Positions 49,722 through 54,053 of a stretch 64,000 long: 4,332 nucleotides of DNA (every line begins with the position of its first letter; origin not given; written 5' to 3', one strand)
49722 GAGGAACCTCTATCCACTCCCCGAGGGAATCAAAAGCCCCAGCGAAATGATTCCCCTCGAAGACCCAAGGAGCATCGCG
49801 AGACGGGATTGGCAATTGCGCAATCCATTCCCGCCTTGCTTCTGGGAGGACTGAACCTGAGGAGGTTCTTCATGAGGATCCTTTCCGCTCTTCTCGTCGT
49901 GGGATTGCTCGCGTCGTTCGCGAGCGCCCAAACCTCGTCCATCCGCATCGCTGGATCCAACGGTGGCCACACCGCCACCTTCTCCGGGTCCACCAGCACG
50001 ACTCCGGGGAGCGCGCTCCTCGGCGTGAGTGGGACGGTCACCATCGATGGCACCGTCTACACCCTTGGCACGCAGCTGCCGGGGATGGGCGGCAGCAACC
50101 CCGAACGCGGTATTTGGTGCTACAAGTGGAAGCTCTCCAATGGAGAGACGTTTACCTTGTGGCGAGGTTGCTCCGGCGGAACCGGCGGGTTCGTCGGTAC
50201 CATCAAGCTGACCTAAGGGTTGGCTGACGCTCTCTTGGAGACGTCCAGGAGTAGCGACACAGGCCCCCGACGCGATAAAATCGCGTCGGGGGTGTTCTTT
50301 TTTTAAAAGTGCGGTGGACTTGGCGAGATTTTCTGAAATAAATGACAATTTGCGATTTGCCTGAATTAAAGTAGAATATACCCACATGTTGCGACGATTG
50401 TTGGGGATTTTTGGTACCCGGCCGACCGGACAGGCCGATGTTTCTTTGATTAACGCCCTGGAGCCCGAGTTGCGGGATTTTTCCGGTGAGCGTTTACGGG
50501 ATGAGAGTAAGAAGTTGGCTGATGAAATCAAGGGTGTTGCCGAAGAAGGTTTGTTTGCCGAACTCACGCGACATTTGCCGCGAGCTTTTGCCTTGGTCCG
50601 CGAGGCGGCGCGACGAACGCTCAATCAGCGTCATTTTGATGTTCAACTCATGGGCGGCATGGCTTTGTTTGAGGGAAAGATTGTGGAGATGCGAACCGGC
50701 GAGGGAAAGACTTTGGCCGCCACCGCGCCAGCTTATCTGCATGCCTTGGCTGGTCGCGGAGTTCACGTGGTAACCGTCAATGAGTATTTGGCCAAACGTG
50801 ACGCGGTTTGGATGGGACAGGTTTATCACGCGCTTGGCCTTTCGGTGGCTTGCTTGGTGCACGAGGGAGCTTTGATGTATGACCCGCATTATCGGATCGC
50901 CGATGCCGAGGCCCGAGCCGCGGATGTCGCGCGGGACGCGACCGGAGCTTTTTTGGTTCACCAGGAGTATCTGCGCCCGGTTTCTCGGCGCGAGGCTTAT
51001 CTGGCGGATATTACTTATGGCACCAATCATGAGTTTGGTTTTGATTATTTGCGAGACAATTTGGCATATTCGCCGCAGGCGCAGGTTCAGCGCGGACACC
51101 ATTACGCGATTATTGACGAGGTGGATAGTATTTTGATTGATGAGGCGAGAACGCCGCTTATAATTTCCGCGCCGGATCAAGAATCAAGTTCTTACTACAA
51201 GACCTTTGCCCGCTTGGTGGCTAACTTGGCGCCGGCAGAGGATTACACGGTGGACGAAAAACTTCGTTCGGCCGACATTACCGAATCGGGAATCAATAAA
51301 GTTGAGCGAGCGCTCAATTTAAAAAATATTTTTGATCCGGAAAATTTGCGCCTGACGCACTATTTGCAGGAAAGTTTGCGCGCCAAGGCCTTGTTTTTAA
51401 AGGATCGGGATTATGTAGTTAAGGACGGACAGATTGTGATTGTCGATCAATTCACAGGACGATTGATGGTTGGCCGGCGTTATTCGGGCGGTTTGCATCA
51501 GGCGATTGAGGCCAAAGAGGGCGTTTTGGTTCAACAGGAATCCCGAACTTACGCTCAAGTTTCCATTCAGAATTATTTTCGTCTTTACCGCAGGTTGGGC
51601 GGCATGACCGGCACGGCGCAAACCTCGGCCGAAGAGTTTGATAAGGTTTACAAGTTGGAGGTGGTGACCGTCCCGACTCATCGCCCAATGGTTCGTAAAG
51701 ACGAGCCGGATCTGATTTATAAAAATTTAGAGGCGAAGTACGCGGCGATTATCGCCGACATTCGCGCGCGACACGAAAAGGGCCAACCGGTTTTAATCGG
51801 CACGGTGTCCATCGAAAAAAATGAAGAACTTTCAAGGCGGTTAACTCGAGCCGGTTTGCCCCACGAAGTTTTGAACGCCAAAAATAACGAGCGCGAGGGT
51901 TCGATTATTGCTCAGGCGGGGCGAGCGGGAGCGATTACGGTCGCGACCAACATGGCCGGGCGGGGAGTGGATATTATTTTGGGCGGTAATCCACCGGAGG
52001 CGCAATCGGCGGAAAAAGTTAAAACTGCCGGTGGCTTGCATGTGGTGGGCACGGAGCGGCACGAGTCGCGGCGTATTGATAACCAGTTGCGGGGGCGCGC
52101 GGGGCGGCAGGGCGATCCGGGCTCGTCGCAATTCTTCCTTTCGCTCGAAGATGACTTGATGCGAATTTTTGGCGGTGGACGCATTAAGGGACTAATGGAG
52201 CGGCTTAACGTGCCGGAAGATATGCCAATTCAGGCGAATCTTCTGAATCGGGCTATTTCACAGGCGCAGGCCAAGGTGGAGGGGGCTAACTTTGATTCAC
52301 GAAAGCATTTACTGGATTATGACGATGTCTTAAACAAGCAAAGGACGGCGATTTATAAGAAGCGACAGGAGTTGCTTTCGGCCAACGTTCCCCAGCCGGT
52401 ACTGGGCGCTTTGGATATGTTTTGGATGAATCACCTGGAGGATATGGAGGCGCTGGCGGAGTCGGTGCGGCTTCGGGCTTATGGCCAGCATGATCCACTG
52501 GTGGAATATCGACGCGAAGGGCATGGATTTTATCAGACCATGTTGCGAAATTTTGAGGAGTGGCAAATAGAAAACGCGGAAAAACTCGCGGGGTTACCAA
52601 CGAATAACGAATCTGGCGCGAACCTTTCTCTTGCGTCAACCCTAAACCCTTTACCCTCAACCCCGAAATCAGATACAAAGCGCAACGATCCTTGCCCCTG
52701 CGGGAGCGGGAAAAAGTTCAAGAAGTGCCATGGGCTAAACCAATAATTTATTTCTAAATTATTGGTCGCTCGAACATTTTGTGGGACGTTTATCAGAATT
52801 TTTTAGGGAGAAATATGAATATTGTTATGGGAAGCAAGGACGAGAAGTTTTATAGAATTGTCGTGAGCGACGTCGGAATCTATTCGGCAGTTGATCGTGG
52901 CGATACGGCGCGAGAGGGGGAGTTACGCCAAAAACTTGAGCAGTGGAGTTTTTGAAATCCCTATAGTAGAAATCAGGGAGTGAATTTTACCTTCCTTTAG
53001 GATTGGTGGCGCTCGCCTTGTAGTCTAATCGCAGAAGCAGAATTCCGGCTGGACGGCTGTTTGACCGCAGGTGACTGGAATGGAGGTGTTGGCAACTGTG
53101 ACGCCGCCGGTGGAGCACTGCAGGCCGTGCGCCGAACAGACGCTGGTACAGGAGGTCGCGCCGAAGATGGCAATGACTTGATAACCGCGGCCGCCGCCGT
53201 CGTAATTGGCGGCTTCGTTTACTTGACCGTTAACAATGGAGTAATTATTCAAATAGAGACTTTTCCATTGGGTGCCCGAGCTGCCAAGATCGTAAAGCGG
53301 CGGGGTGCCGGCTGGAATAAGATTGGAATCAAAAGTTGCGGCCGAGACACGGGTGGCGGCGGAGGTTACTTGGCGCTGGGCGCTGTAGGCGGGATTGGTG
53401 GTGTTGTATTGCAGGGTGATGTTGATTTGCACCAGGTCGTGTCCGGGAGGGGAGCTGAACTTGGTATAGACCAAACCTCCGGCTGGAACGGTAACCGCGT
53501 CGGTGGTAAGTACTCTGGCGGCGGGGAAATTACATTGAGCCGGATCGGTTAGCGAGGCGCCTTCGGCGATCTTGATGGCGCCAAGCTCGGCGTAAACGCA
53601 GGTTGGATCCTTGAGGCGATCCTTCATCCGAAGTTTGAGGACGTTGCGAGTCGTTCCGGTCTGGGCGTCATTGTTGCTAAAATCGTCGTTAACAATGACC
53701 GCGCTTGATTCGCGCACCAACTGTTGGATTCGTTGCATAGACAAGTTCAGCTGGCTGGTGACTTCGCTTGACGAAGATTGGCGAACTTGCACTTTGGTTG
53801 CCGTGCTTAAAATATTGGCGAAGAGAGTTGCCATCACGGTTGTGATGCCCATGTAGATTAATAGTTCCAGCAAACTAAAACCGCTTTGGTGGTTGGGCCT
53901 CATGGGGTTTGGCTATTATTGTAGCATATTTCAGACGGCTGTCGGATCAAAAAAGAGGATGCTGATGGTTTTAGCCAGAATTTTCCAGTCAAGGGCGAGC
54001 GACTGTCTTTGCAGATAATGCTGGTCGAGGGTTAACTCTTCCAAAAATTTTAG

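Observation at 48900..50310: Second GC-rich two-gene insert (membrane-anchored coiled-coil protein plus secreted Gly/Thr-rich protein) between hpf and secA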

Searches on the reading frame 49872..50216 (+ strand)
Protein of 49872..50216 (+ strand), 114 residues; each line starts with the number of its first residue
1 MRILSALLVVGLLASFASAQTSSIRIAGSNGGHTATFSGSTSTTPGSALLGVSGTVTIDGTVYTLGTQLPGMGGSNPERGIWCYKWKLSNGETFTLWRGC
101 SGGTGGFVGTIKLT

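Call 7: search_protein_families(library=pfam, proteins=[window:49872-50216:+], max_evalue=1)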
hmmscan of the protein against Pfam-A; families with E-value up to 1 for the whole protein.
window:49872-50216:+ (114 aa): 0 families

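Call 9: find_homologous_proteins(query=window:49872-50216:+)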
Query window:49872-50216:+ (114 aa): 2 proteins with E <= 0.001 among 98 candidates.
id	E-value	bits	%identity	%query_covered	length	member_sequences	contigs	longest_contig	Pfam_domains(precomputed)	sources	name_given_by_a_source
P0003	7.6e-66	237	100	100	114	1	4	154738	-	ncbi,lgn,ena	-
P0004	4.6e-44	167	72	100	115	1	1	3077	-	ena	-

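Call 20: search_protein_families(library=phrogs, proteins=[window:49872-50216:+], max_evalue=0.1)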
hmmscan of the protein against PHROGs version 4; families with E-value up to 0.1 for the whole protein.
window:49872-50216:+ (114 aa): 0 families

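Call 21: search_protein_families(library=ncbifam, proteins=[window:49872-50216:+], max_evalue=0.1)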
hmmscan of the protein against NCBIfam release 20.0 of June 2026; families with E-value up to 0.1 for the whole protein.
window:49872-50216:+ (114 aa): 0 families

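Call 33: predict_structure(alignment_id=A2)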
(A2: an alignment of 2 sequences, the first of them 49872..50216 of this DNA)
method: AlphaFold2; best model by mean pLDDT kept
length: 114 residues; sequences in the alignment: 2
mean_pLDDT: 53.7   pTM: 0.45
mean pLDDT of the five models: 53.7, 51.6, 48.9, 43.6, 40.8
residues with pLDDT >= 90: 0; 70-90: 15; 50-70: 43; < 50: 56
segments of 3 or more residues with pLDDT < 50: 1-4, 7-32, 40-43, 72-78, 100-114
pLDDT, mean of each block of 10 residues (from residue 1): 49 43 45 52 52 65 68 48 70 65 40 35
secondary structure, 60 per line:
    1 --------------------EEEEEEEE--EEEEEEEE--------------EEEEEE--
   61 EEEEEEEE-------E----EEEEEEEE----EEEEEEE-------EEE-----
elements in order: E21-28 E31-38 E53-58 E61-68 E81-88 E93-99 E107-109
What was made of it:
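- Closest known: PliC/MliC/ACP periplasmic lysozyme inhibitors and avidin-like 8-stranded barrels. Different: The model is low confidence (call 33).
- The model has pLDDT 54 (call 33).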

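Call 42: search_solved_structures(query=A2, max_evalue=10)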
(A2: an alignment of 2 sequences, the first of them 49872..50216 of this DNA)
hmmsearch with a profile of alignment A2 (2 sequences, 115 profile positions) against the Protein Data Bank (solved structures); distinct sequences matched with E-value up to 10: 1.
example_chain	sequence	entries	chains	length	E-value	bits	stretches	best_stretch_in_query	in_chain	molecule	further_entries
1nyt_A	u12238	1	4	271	0.58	13.1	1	37-98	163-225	Shikimate 5-dehydrogenase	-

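Call 44: fold_search(model_id=the predicted structure, library=pdb)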
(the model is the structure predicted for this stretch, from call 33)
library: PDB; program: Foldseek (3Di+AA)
matches with E <= 10: 210; with E <= 0.001: 0
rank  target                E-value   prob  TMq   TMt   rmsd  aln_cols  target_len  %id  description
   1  6roj_A                5.5e-01  0.30  0.23  0.04   4.7        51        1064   20  Cryo-EM structure of the activated Drs2p-Cdc50p (released 2019-07-03)
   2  8oxa_A                7.6e-01  0.28  0.24  0.04   4.5        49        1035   18  Cryo-EM structure of ATP8B1-CDC50A in E2-Pi conformation with occluded PS (released 2023-11-29)
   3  6roh_A                8.0e-01  0.57  0.28  0.04   4.8        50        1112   14  Cryo-EM structure of the autoinhibited Drs2p-Cdc50p (released 2019-07-03)
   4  2ism_B                8.9e-01  0.16  0.27  0.11  12.1       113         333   10  Crystal structure of the putative oxidoreductase (glucose dehydrogenase) (TTHA0570) from thermus theromophilus HB8 (released 2007-11-13)
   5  7py4_A                9.9e-01  0.51  0.28  0.04   3.7        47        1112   19  Cryo-EM structure of ATP8B1-CDC50A in E2P autoinhibited state (released 2022-04-27)
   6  3mx7                  9.9e-01  0.16  0.27  0.32  12.3       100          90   11  Crystal Structure Analysis of Human FAIM-NTD (released 2011-05-18)
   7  5c0p                  1.0e+00  0.14  0.28  0.14   9.2        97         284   15  The crystal structure of endo-arabinase from Bacteroides thetaiotaomicron VPI-5482 (released 2015-07-01)
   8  2ism_A                1.1e+00  0.10  0.23  0.10  11.5       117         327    9  Crystal structure of the putative oxidoreductase (glucose dehydrogenase) (TTHA0570) from thermus theromophilus HB8 (released 2007-11-13)
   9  7pem_A                1.2e+00  0.20  0.23  0.04   7.4        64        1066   17  Cryo-EM structure of phophorylated Drs2p-Cdc50p in a PS and ATP-bound E2P state (released 2022-08-24)
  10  9bs1                  1.2e+00  0.18  0.23  0.04   5.0        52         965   13  Cryo-EM structure of the S. cerevisiae lipid flippase Neo1 bound with PI4P in the E2P state (released 2025-04-02)
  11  8ox9_A                1.4e+00  0.20  0.24  0.04   4.9        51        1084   18  Cryo-EM structure of ATP8B1-CDC50A in E2P active conformation with bound PC (released 2023-11-29)
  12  8ox4_A                1.4e+00  0.18  0.24  0.04   4.8        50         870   18  Cryo-EM structure of ATP8B1-CDC50A in E1-ATP conformation (released 2023-11-29)
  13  5o91                  1.9e+00  0.16  0.21  0.11   4.3        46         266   15  Crystal structure of human Mps1 (TTK) C604W mutant in complex with Cpd-5 (released 2017-07-26)
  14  8h2d_B                2.0e+00  0.33  0.33  0.28   6.2        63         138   14  The hypothetical protein from Mycobacterium tuberculosis mutant - E47A (released 2023-09-06)
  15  6lcp_A                2.0e+00  0.13  0.22  0.03   5.0        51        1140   14  Cryo-EM structure of Dnf1 from Chaetomium thermophilum in the E2P state (released 2020-04-29)
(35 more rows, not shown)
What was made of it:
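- Foldseek against PDB found nothing at E<0.5 (call 44).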

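Call 46: find_related_loci(query=A2, collection=viral_contigs, flank=5000)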
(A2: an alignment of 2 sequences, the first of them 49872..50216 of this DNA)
Query A2 (114 aa) in viral_contigs; peptide patterns used: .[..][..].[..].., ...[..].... (x = any residue, [..] = any of these).
182 stretches matched a pattern, but none encodes a relative of the query by tblastn (E <= 1e-3).

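Call 60: search_protein_families(library=padloc, proteins=[window:49872-50216:+], max_evalue=0.1)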
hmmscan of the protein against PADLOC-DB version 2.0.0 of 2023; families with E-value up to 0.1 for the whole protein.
window:49872-50216:+ (114 aa): 0 families

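Call 62: find_related_loci(query=A2, collection=metagenome_contigs, flank=6000)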
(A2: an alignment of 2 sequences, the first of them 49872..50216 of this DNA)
Query A2 (114 aa) in metagenome_contigs; peptide patterns used: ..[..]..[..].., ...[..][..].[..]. (x = any residue, [..] = any of these).
174 stretches matched a pattern; 1 encode a relative of the query (tblastn E <= 1e-3); 1 distinct loci.
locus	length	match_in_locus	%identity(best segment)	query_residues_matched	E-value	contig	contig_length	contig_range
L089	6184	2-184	74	54-114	8e-27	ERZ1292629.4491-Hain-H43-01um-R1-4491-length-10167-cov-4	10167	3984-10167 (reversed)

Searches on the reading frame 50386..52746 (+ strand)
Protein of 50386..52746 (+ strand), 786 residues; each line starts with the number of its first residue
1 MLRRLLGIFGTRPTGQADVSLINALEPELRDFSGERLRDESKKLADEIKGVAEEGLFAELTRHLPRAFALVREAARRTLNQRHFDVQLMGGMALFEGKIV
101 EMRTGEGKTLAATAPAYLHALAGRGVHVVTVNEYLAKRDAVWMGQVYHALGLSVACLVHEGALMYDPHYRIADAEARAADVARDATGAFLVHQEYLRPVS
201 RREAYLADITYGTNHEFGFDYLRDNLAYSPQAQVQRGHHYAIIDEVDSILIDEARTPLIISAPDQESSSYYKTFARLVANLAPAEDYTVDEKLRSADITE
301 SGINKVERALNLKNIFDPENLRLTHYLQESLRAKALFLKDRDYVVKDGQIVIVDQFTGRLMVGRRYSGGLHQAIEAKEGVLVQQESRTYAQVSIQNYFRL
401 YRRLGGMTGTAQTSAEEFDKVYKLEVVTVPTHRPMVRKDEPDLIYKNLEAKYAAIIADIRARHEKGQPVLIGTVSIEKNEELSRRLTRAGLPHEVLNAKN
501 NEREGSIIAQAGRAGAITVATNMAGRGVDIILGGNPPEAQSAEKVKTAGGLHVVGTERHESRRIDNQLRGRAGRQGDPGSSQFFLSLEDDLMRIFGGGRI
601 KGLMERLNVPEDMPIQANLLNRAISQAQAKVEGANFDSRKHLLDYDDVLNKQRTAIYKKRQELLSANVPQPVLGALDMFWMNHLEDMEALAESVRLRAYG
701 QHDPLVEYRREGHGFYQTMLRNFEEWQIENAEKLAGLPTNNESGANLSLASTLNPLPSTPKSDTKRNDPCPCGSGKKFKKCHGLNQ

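Call 15: find_related_loci(query=window:50386-52746:+, collection=genome_contigs, flank=6000)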
Query window:50386-52746:+ (786 aa) in genome_contigs; peptide patterns used: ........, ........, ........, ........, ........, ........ (x = any residue, [..] = any of these).
409 stretches matched a pattern; 314 encode a relative of the query (tblastn E <= 1e-3); the best 80 are kept; 80 distinct loci.
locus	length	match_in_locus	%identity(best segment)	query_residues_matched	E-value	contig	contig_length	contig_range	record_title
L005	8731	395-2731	89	1-783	0e+0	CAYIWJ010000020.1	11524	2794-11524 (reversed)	MAG TPA_asm: uncultured Candidatus Saccharibacteria bacterium isolate ERP119705_co3_785 genome assembly, contig: NODE_67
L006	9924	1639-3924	70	1-774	0e+0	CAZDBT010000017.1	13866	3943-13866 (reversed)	MAG TPA_asm: uncultured Candidatus Saccharibacteria bacterium isolate SRP193066_co2_98 genome assembly, contig: NODE_233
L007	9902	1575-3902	71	19-781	0e+0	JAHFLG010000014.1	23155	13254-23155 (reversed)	MAG: Candidatus Harrisonbacteria bacterium isolate nzgw428 NODE_2383_length_23156_cov_3.730323, whole genome shotgun seq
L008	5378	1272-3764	67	1-783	0e+0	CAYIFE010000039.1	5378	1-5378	MAG TPA_asm: uncultured Candidatus Saccharibacteria bacterium isolate ERP119705_co1_1103 genome assembly, contig: NODE_2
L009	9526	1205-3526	69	1-783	0e+0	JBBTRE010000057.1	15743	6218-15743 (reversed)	MAG: Patescibacteria group bacterium isolate H41-bin011_1 H41_bin011_1_000000000057, whole genome shotgun sequence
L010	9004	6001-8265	69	19-783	0e+0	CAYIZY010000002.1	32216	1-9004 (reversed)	MAG TPA_asm: uncultured Candidatus Saccharibacteria bacterium isolate ERP119705_co9_47 genome assembly, contig: NODE_126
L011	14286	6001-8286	69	19-783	0e+0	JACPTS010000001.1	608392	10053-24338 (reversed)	MAG: Candidatus Harrisonbacteria bacterium isolate NC_groundwater_738_Ag_S-0.65um_42_30 S37_SO-6_scaffold_114001, whole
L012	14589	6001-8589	65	1-781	0e+0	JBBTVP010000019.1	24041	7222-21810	MAG: Patescibacteria group bacterium isolate H51-bin047_1 H51_bin047_1_000000000019, whole genome shotgun sequence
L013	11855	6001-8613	65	1-785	0e+0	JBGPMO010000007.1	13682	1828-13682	MAG: Candidatus Paceibacteria bacterium isolate OBJ_0618_7090110_236 k141_2392672_length_13682_cov_11.0000, whole genome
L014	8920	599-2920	66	12-783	0e+0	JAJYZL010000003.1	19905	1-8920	MAG: bacterium isolate FK5.bin19 NODE_3457_length_19905_cov_0.932349, whole genome shotgun sequence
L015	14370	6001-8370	68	5-783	0e+0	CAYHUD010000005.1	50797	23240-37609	MAG TPA_asm: uncultured Candidatus Saccharibacteria bacterium isolate ERP119705_co16_431 genome assembly, contig: NODE_4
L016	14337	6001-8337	66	19-783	0e+0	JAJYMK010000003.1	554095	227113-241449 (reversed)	MAG: bacterium isolate DBS2-4.bin128 NODE_8_length_554095_cov_5.04936, whole genome shotgun sequence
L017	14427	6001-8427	66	1-783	0e+0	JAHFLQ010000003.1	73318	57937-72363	MAG: bacterium isolate nzgw437 NODE_261_length_73319_cov_7.379819, whole genome shotgun sequence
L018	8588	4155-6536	66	19-783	0e+0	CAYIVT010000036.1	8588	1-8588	MAG TPA_asm: uncultured Candidatus Saccharibacteria bacterium isolate ERP119705_co9_166 genome assembly, contig: NODE_11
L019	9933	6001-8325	67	6-783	0e+0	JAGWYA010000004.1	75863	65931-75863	MAG: Patescibacteria group bacterium isolate REEB48 contig-150_289, whole genome shotgun sequence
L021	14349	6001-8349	69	1-783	0e+0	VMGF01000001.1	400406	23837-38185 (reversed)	MAG: Parcubacteria group bacterium Gr01-1014_3 G01um10143_scaffold_4, whole genome shotgun sequence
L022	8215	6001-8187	70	1-734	0e+0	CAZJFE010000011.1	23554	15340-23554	MAG TPA_asm: uncultured Candidatus Saccharibacteria bacterium isolate SRP178908_co1_164 genome assembly, contig: NODE_13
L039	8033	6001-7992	71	1-664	0e+0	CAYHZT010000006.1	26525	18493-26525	MAG TPA_asm: uncultured Candidatus Saccharibacteria bacterium isolate ERP119705_co1_1093 genome assembly, contig: NODE_1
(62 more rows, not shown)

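Call 20: search_protein_families(library=phrogs, proteins=[L022:5383-5865:-, L017:5239-5895:-, L039:5528-5920:-, L021:5477-5815:-, L017:4716-5126:-], max_evalue=0.1)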
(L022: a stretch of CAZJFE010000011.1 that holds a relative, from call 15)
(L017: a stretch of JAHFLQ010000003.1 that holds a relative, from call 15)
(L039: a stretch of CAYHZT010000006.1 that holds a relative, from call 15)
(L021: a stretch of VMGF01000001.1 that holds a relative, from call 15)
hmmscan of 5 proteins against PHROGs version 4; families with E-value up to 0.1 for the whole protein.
L022:5383-5865:- (160 aa): 2 families
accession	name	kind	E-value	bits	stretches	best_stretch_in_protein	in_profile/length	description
phrog_7578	-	unknown function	0.00022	21.3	1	75-156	154-234/300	-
phrog_5155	-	unknown function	0.041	15.3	0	105-131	58-85/98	-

L017:5239-5895:- (218 aa): 0 families

L039:5528-5920:- (130 aa): 0 families

L021:5477-5815:- (112 aa): 0 families

L017:4716-5126:- (136 aa): 0 families

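Call 21: search_protein_families(library=ncbifam, proteins=[L022:5383-5865:-, L017:5239-5895:-, L039:5528-5920:-, L021:5477-5815:-, L017:4716-5126:-], max_evalue=0.1)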
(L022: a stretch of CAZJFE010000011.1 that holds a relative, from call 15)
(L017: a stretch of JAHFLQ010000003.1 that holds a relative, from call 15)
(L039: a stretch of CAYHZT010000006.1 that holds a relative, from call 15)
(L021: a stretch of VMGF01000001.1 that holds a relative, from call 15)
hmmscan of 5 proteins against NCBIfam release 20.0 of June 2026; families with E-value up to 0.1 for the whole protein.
L022:5383-5865:- (160 aa): 3 families
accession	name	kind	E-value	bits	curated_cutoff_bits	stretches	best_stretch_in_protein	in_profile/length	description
TIGR02651.1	RNase_Z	equivalog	0.02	14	292.95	1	68-145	127-209/302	ribonuclease Z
TIGR01965.1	VCBS_repeat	domain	0.029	14.5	15.5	1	87-125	21-62/99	VCBS domain-containing protein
NF007814.1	PRK10523.1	equivalog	0.042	13.2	243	0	107-145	180-218/233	envelope stress response activation lipoprotein NlpE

L017:5239-5895:- (218 aa): 0 families

L039:5528-5920:- (130 aa): 0 families

L021:5477-5815:- (112 aa): 0 families

L017:4716-5126:- (136 aa): 0 families

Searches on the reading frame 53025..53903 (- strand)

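Call 7: search_protein_families(library=pfam, proteins=[window:53025-53903:-], max_evalue=1)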
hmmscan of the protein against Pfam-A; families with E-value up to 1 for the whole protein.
window:53025-53903:- (292 aa): 2 families
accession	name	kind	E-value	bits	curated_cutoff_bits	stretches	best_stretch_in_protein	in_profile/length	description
PF07963.17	N_methyl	-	2.6e-05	24.1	21.2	1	4-27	2-25/27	Prokaryotic N-terminal methylation motif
PF20745.2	TSP_Ig-like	-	0.15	12.8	27.9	1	133-187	10-56/86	Tailspike protein-like, Ig-like domain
